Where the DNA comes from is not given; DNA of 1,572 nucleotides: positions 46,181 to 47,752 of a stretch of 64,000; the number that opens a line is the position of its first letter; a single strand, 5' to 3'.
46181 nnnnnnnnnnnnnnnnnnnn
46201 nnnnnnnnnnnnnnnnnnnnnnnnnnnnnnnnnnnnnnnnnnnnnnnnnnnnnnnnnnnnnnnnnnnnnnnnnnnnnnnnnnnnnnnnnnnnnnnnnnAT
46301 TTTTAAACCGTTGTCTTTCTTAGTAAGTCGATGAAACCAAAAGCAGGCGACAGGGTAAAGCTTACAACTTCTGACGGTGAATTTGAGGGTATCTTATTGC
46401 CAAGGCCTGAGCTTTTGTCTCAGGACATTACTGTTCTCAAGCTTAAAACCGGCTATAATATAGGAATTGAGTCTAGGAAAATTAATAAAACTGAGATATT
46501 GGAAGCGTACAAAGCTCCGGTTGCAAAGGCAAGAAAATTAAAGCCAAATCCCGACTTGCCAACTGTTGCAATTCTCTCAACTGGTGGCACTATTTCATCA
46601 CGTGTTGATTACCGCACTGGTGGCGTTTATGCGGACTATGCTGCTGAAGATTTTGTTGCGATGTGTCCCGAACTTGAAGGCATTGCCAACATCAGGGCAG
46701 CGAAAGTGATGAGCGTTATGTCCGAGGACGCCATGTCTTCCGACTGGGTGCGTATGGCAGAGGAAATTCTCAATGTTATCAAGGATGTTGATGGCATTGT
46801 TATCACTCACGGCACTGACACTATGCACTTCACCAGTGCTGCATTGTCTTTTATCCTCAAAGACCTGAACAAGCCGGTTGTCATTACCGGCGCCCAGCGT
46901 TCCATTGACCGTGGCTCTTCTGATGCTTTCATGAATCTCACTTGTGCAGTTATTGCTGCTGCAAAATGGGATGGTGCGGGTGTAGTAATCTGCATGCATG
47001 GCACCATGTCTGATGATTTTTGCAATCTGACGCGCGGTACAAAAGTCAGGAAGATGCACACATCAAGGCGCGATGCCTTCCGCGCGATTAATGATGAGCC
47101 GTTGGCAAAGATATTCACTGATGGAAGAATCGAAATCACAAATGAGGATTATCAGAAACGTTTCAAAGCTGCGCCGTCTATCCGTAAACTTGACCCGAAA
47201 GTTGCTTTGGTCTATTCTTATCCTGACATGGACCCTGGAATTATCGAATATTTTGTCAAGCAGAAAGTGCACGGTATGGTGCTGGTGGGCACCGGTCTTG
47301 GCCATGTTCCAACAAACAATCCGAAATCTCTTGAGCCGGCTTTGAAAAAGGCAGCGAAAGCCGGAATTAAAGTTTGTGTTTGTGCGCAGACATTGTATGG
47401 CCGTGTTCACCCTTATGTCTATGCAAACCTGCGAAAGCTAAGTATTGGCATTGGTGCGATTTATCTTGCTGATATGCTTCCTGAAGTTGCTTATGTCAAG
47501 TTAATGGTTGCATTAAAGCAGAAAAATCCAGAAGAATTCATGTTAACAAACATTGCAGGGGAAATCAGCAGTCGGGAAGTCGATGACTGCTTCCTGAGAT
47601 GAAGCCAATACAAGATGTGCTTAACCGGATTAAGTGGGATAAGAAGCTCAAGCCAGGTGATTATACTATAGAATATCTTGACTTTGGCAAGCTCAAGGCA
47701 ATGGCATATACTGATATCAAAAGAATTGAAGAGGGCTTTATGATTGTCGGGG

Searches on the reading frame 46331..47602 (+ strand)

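Call 64: search_protein_families(library=pfam, proteins=[window:46331-47602:+])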
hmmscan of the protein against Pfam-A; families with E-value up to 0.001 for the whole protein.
window:46331-47602:+ (423 aa): 4 families
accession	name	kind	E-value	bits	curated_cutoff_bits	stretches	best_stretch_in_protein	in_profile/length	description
PF00710.25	Asparaginase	-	3.1e-61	206.7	22.5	1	79-272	2-190/193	Asparaginase, N-terminal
PF17763.6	Asparaginase_C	-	2.2e-24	86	34.6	1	290-400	1-106/114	Glutaminase/Asparaginase C-terminal domain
PF18195.6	GatD_N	-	2.4e-15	56.1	25.7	1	5-57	3-54/54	GatD N-terminal domain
PF13407.12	Peripla_BP_4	-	0.0008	19.5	35.1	0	328-349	63-84/258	Periplasmic binding protein domain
